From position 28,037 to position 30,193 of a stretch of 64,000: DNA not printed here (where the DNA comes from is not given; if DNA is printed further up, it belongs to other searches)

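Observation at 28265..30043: LipB (octanoyltransferase) and LipA (lipoyl synthase) encoded as one continuous ORF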

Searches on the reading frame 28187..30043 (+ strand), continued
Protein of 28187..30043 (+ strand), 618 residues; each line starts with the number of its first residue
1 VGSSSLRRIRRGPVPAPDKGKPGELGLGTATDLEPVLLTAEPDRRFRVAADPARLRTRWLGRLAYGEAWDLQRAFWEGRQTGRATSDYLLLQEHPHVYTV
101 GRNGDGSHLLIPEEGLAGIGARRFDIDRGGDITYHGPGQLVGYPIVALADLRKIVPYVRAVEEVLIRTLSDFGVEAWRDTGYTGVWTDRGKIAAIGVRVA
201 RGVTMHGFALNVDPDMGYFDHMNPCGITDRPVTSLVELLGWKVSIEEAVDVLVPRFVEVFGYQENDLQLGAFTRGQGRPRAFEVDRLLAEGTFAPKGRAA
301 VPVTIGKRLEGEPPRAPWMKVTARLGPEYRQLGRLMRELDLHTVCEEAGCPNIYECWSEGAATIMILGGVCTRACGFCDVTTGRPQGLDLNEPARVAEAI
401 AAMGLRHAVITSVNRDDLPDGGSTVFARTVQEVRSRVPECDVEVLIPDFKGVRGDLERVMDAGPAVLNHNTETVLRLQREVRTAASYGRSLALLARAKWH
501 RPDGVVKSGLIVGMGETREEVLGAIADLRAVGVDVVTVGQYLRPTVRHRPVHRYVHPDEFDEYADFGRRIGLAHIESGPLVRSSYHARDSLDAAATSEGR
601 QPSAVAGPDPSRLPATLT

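Call 32: predict_structure(alignment_id=A2)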
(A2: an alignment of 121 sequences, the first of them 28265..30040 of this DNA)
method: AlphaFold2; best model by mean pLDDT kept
length: 592 residues; sequences in the alignment: 121
mean_pLDDT: 82.4   pTM: 0.86
mean pLDDT of the five models: 82.4, 81.6, 79.7, 78.0, 77.8
residues with pLDDT >= 90: 316; 70-90: 147; 50-70: 82; < 50: 47
segments of 3 or more residues with pLDDT < 50: 1-15, 346-357, 573-592
pLDDT, mean of each block of 10 residues (from residue 1): 31 52 93 90 95 96 96 95 95 95 94 97 92 97 98 94 97 95 97 96 96 94 96 95 62 65 70 76 87 73 75 68 68 82 54 49 83 90 79 85 96 92 76 94 69 60 90 94 87 91 96 83 85 97 95 78 78 41 29 27
secondary structure, 60 per line:
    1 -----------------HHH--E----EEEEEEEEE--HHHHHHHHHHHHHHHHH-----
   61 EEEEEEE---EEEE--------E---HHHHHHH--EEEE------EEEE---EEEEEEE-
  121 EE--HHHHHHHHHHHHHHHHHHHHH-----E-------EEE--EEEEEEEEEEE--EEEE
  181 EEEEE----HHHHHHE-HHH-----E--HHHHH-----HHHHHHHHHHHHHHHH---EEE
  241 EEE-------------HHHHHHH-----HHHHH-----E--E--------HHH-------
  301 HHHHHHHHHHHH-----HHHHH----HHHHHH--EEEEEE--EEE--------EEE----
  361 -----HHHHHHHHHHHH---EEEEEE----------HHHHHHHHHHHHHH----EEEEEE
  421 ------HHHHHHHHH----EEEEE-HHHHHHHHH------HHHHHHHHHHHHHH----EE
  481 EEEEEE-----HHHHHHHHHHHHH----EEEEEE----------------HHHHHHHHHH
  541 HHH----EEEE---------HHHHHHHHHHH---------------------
elements in order: E28-36 H39-55 E61-67 E71-74 H87-93 E96-99 E106-109 E113-119 H125-145 E159-161 E164-174 E177-185 H190-195 H209-213 H219-234 E238-243 H257-263 H269-273 H301-312 H318-322 H327-332 E335-340 E343-345 E354-356 H366-377 E381-386 H397-410 E415-420 H427-435 E440-444 H446-454 H461-474 E479-486 H492-504 E509-514 H531-543 E548-551 H561-571
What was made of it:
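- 28973..29083 (+): Fusion-specific junction (residues 237-273): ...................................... AF2 pLDDT is 62-76, with a strand at 238-243 and a helix at 257-263 (call 32).
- The AF2 model has pLDDT 82.4 and pTM 0.86 for the whole chain (call 32). The junction has only moderate pLDDT (62-76, call 32), so it could be accessible to proteases.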

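Call 41: fold_search(model_id=the predicted structure, library=pdb)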
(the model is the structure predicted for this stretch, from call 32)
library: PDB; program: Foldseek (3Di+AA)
matches with E <= 10: 1617; with E <= 0.001: 162
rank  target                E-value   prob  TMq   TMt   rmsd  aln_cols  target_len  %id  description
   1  5exk_E                1.8e-28  1.00  0.46  0.88   3.3       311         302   47  Crystal structure of M. tuberculosis lipoyl synthase with 6-thiooctanoyl peptide intermediate (released 2016-08-10)
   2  5exk_A                2.3e-28  1.00  0.45  0.85   3.4       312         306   45  Crystal structure of M. tuberculosis lipoyl synthase with 6-thiooctanoyl peptide intermediate (released 2016-08-10)
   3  5exk_I                3.3e-28  1.00  0.46  0.89   3.2       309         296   47  Crystal structure of M. tuberculosis lipoyl synthase with 6-thiooctanoyl peptide intermediate (released 2016-08-10)
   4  5exk_C                8.0e-28  1.00  0.46  0.88   3.3       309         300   47  Crystal structure of M. tuberculosis lipoyl synthase with 6-thiooctanoyl peptide intermediate (released 2016-08-10)
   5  5exk_G                1.4e-27  1.00  0.45  0.89   2.3       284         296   50  Crystal structure of M. tuberculosis lipoyl synthase with 6-thiooctanoyl peptide intermediate (released 2016-08-10)
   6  5exi                  1.2e-26  1.00  0.43  0.88   2.9       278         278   48  Crystal structure of M. tuberculosis lipoyl synthase at 2.28 A resolution (released 2016-08-10)
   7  5exj                  1.6e-26  1.00  0.44  0.89   2.8       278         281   50  Crystal structure of M. tuberculosis lipoyl synthase at 1.64 A resolution (released 2016-08-10)
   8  8ugo_B                4.2e-26  1.00  0.46  0.87   3.0       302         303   43  Structure of the complex between Human LIAS and H-protein in the presence of 5'-deoxyadenosine (released 2025-07-09)
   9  9c19_B                1.0e-25  1.00  0.45  0.87   3.1       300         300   41  Structure of human LIAS (released 2025-07-09)
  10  8tsk_B                1.1e-25  1.00  0.45  0.88   2.7       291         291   44  Structure of human LIAS in the presence of 5'-deoxyadenosine and octanoyl-modified peptide (released 2025-06-11)
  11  8v0j_B                1.2e-25  1.00  0.45  0.86   4.2       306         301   40  Structure of the complex between Human LIAS and H-protein in the presence of s-adenosyl-l-methionine (released 2025-08-20)
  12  9c19_A                1.3e-25  1.00  0.46  0.86   3.1       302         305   42  Structure of human LIAS (released 2025-07-09)
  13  4u0p                  5.8e-25  1.00  0.44  0.90   2.4       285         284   44  The Crystal Structure of Lipoyl Synthase in Complex with S-Adenosyl Homocysteine (released 2014-08-20)
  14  8ugo_A                6.5e-25  1.00  0.44  0.85   3.2       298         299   43  Structure of the complex between Human LIAS and H-protein in the presence of 5'-deoxyadenosine (released 2025-07-09)
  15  9c19_C                2.2e-24  1.00  0.44  0.87   2.5       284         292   44  Structure of human LIAS (released 2025-07-09)
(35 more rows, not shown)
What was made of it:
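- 28349..28972 (+): LipB octanoyltransferase domain (residues 29-236). The catalytic Lys165 is at 28757-28759 and Cys199 at 28859-28861. The fold matches 2QHS (TM 0.94) and 1W66 (TM 0.89) (call 41).
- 29084..30043 (+): LipA lipoyl synthase part (residues 274-592). The auxiliary-cluster motif CX4CX5C is at 29219-29254, the radical-SAM motif CX3CX2C at 29297-29320, RSSY at 29930-29941 and the stop at 30041-30043. TM is 0.88-0.90 to 5EXK and 4U0P (call 41).
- On LipB octanoyltransferase (TIGR00214 / NF010925): The AF2 model matches 2QHS with TM 0.94 (rmsd 1.5 A) and 1W66 with TM 0.89 (call 41).
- On LipA lipoyl synthase (TIGR00510 / NF004019): TM is 0.88-0.90 to 5EXK, 5EXJ and 4U0P (call 41).
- Each half superposes on solved LipB or LipA structures with TM 0.88-0.94 (call 41).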

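Call 46: search_protein_representatives(protein=window:28265-30040:+)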
Query: 592 residues. Proteins with E-value up to 0.001 (for the whole library): 24307; up to 1e-10: 14717; up to 1e-30: 3099. The best 150 are listed.
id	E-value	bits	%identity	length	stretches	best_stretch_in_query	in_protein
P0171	3.8e-243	825.0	67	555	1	24-570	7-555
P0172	1.7e-146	505.8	55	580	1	28-564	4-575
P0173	1.4e-143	496.2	61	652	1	111-492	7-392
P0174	6.6e-142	490.6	52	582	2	285-564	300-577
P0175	1.5e-140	486.1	52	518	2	289-571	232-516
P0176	7.4e-140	483.8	47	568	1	23-564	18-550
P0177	1.2e-139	483.2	51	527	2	283-576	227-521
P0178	3.9e-138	478.2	63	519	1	27-379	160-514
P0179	8.6e-135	467.1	44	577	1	28-574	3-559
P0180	2.4e-134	465.6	46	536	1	29-568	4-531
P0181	5.9e-130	451.2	47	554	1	38-562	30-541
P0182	3.0e-129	448.8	49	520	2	285-564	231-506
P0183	1.8e-125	436.4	50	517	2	299-560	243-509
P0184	5.7e-125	434.7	50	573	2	164-563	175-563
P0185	6.8e-122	424.5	46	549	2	288-577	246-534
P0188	1.9e-117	409.8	44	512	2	290-568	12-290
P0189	5.2e-117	408.4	41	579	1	33-582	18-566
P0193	1.6e-113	396.9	46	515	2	290-563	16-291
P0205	7.3e-108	378.2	40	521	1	30-562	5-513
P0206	1.5e-107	377.1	46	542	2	291-576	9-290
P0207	1.6e-107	377.1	41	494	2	290-561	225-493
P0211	8.5e-106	371.4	45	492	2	304-569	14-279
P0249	8.6e-87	308.6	43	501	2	289-565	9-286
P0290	3.5e-76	273.5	48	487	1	290-567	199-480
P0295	1.1e-75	271.9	49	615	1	292-563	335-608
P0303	2.2e-74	267.6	48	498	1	289-564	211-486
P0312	4.4e-73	263.3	47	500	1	273-563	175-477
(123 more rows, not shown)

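Call 47: search_protein_families(library=pfam, proteins=[P0188, P0193, P0206, P0211, P0249, P0295, P0290, P0303, P0312, P0205], max_evalue=0.00001)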
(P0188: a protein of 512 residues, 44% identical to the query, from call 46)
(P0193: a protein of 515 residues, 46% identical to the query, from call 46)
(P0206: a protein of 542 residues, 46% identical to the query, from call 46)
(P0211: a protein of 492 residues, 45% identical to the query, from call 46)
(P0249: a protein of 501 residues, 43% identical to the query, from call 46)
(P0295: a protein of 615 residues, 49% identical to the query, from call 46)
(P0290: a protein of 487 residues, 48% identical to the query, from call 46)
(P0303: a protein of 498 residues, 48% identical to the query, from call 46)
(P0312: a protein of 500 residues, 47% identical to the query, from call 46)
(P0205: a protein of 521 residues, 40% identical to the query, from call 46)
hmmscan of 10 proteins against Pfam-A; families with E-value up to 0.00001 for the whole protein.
P0188 (512 aa): 2 families
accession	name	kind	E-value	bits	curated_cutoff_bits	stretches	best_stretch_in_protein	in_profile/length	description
PF21948.1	LplA-B_cat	-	8.1e-43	147.1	27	1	313-503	2-199/200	Lipoyl protein ligase A/B catalytic domain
PF04055.27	Radical_SAM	-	1.5e-18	68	29.5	1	62-224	2-166/166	Radical SAM superfamily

P0193 (515 aa): 3 families
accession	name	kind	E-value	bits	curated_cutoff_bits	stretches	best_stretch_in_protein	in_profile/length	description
PF21948.1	LplA-B_cat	-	7.1e-40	137.5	27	1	309-503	2-199/200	Lipoyl protein ligase A/B catalytic domain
PF04055.27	Radical_SAM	-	5.5e-19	69.4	29.5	1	66-230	2-166/166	Radical SAM superfamily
PF16881.10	LIAS_N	-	7.6e-06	26.8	27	0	12-50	58-96/96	N-terminal domain of lipoyl synthase of Radical_SAM family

P0206 (542 aa): 3 families
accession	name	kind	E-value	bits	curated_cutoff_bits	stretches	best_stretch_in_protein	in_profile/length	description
PF21948.1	LplA-B_cat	-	5.4e-39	134.7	27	1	307-486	2-182/200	Lipoyl protein ligase A/B catalytic domain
PF04055.27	Radical_SAM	-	1.3e-22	81.2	29.5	1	58-215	2-163/166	Radical SAM superfamily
PF16881.10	LIAS_N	-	2.8e-06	28.2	27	1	5-42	59-96/96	N-terminal domain of lipoyl synthase of Radical_SAM family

P0211 (492 aa): 2 families
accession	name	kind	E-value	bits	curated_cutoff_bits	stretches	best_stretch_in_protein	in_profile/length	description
PF21948.1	LplA-B_cat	-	1.4e-38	133.4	27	1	296-485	2-199/200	Lipoyl protein ligase A/B catalytic domain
PF04055.27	Radical_SAM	-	2.5e-18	67.3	29.5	1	51-212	3-166/166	Radical SAM superfamily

P0249 (501 aa): 3 families
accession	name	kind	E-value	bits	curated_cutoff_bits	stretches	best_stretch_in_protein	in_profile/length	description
PF21948.1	LplA-B_cat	-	8.2e-35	121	27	1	294-488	2-199/200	Lipoyl protein ligase A/B catalytic domain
PF04055.27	Radical_SAM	-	7.4e-16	59.2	29.5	1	61-222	3-165/166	Radical SAM superfamily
PF16881.10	LIAS_N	-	1.2e-09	39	27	1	7-44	59-96/96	N-terminal domain of lipoyl synthase of Radical_SAM family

P0295 (615 aa): 4 families
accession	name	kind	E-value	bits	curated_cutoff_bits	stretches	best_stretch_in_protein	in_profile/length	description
PF21948.1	LplA-B_cat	-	1.1e-54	185.9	27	1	15-204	3-198/200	Lipoyl protein ligase A/B catalytic domain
PF04055.27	Radical_SAM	-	4.8e-19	69.6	29.5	1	383-547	1-166/166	Radical SAM superfamily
PF10437.14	Lip_prot_lig_C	-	4.8e-17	62.1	24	1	237-321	1-85/85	Bacterial lipoate protein ligase C-terminus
PF03099.24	BPL_LplA_LipB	-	8.3e-08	32.7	21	1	55-154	15-131/133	Biotin/lipoate A/B protein ligase family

P0290 (487 aa): 1 family
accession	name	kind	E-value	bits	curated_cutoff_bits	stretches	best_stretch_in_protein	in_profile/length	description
PF04055.27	Radical_SAM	-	5.8e-21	75.8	29.5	1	248-413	1-164/166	Radical SAM superfamily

P0303 (498 aa): 2 families
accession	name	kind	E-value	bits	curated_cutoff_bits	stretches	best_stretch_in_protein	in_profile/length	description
PF04055.27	Radical_SAM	-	8.8e-19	68.7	29.5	1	261-424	1-166/166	Radical SAM superfamily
PF16881.10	LIAS_N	-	2.5e-08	34.7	27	1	208-246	58-96/96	N-terminal domain of lipoyl synthase of Radical_SAM family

P0312 (500 aa): 2 families
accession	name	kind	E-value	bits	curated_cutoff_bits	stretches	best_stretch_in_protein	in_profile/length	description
PF04055.27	Radical_SAM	-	2.1e-21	77.3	29.5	1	247-412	3-163/166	Radical SAM superfamily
PF16881.10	LIAS_N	-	1.3e-09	38.9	27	1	191-228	59-96/96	N-terminal domain of lipoyl synthase of Radical_SAM family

P0205 (521 aa): 2 families
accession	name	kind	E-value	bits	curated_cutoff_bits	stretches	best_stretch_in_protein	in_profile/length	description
PF21948.1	LplA-B_cat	-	5.8e-38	131.3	27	1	14-191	2-187/200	Lipoyl protein ligase A/B catalytic domain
PF04055.27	Radical_SAM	-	6.6e-15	56.1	29.5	1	294-452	3-165/166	Radical SAM superfamily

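Call 48: list_cluster_members(proteins=[P0188, P0193, P0206, P0211, P0249, P0295, P0290, P0205, P0179, P0189])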
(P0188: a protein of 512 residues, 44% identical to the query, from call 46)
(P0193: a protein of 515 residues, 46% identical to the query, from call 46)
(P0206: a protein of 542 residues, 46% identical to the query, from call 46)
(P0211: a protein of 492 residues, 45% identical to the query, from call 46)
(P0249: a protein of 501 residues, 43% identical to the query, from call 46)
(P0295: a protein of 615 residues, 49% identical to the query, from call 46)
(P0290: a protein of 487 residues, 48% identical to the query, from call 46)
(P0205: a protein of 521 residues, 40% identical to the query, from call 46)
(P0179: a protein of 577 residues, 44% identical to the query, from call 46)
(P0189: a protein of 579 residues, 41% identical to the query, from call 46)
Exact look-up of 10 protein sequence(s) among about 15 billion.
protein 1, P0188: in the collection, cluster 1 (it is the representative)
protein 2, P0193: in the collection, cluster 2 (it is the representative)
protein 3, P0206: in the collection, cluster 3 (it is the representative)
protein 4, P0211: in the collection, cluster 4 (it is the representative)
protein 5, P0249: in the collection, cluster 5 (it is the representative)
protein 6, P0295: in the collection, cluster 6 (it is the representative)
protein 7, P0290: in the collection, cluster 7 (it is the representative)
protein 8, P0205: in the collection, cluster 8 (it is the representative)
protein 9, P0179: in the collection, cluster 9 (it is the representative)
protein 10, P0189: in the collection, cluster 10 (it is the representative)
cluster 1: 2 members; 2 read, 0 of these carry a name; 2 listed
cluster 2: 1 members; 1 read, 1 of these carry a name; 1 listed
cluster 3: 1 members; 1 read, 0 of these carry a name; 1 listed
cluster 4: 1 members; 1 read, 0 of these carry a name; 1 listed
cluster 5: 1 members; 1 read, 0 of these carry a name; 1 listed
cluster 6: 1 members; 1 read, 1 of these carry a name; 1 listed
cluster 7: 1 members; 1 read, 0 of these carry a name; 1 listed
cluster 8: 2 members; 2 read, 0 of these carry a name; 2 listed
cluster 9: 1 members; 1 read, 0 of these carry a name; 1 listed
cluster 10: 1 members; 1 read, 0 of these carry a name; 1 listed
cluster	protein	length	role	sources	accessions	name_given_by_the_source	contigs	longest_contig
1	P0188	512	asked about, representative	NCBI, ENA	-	-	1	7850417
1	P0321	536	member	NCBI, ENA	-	-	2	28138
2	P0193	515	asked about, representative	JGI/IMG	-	lipoyl synthase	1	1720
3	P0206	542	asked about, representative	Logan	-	-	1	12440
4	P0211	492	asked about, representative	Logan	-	-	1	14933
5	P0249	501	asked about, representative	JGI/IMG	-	-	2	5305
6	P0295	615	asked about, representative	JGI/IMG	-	lipoic acid synthetase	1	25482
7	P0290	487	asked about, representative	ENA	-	-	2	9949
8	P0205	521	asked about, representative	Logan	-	-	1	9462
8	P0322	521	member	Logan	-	-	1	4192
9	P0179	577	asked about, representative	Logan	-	-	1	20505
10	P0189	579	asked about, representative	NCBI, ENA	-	-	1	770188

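Call 49: find_encoding_contigs(protein=P0188, flank=4000, max_places=3)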
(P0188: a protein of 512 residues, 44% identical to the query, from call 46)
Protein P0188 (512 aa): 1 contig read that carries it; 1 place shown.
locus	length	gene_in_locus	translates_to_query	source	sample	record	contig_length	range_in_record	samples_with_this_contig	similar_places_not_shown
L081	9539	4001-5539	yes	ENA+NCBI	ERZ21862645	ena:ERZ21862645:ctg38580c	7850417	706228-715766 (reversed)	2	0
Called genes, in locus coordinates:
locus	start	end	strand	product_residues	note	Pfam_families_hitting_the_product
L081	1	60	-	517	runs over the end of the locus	PF00501:AMP-binding, PF13193:AMP-binding_C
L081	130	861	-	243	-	PF00378:ECH_1, PF16113:ECH_2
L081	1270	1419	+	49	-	-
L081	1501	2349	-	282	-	PF01609:DDE_Tnp_1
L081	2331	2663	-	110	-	-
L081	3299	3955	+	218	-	PF00440:TetR_N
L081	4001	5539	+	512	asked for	PF04055:Radical_SAM, PF21948:LplA-B_cat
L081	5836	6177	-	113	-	PF10418:DHODB_Fe-S_bind (weak)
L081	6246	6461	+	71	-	-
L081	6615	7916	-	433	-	PF13173:AAA_14, PF13635:DUF4143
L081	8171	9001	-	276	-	PF00970:FAD_binding_6 (weak), PF00175:NAD_binding_1, PF10418:DHODB_Fe-S_bind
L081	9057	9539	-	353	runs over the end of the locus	PF00037:Fer4 (faint), PF13183:Fer4_8 (weak), PF13237:Fer4_10 (faint), PF17179:Fer4_22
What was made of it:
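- Closest known: Reverse-order LipA-LipB fusions. Different: The one locus inspected, P0188 (L081), has no lpd or E2 gene nearby (call 49).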

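Call 50: find_encoding_contigs(protein=window:28265-30043:+, flank=3000, max_places=4)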
Protein window:28265-30043:+ (592 aa): no gene with exactly this product is on record in the collection.

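Call 51: find_encoding_contigs(protein=window:28187-30043:+, flank=3000, max_places=4)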
Protein window:28187-30043:+ (618 aa): no gene with exactly this product is on record in the collection.
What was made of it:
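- Tried and rejected: Exact look-ups of the window's own protein, in both the 592-aa and 618-aa versions, found no record (calls 50, 51).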

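Call 52: find_encoding_contigs(protein=P0001, flank=5000, max_places=3)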
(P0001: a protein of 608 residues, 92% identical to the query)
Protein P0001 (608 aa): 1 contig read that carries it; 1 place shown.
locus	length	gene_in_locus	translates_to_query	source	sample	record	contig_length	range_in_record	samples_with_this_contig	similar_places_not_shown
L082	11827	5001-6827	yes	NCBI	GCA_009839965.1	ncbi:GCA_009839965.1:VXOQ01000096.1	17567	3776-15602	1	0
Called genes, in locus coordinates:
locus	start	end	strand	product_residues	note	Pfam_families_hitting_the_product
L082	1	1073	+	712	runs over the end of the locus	PF09826:Beta_propel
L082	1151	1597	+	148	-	-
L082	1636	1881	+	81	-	-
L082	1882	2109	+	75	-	-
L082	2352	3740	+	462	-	PF00890:FAD_binding_2 (weak), PF01134:GIDA (weak), PF01266:DAO (faint), PF07992:Pyr_redox_2, PF12831:FAD_oxidored (weak), PF13450:NAD_binding_8 (faint), PF00070:Pyr_redox, PF02852:Pyr_redox_dim, +1 more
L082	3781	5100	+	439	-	PF00364:Biotin_lipoyl, PF02817:E3_binding, PF00198:2-oxoacid_dh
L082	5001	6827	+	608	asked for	PF21948:LplA-B_cat, PF16881:LIAS_N (weak), PF04055:Radical_SAM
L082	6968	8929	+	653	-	PF16177:ACAS_N, PF00501:AMP-binding, PF13193:AMP-binding_C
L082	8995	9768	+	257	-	PF00106:adh_short, PF13561:adh_short_C2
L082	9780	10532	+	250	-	PF02683:DsbD_TM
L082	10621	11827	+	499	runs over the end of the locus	PF00395:SLH (weak), PF07510:GmrSD_C, PF05901:Excalibur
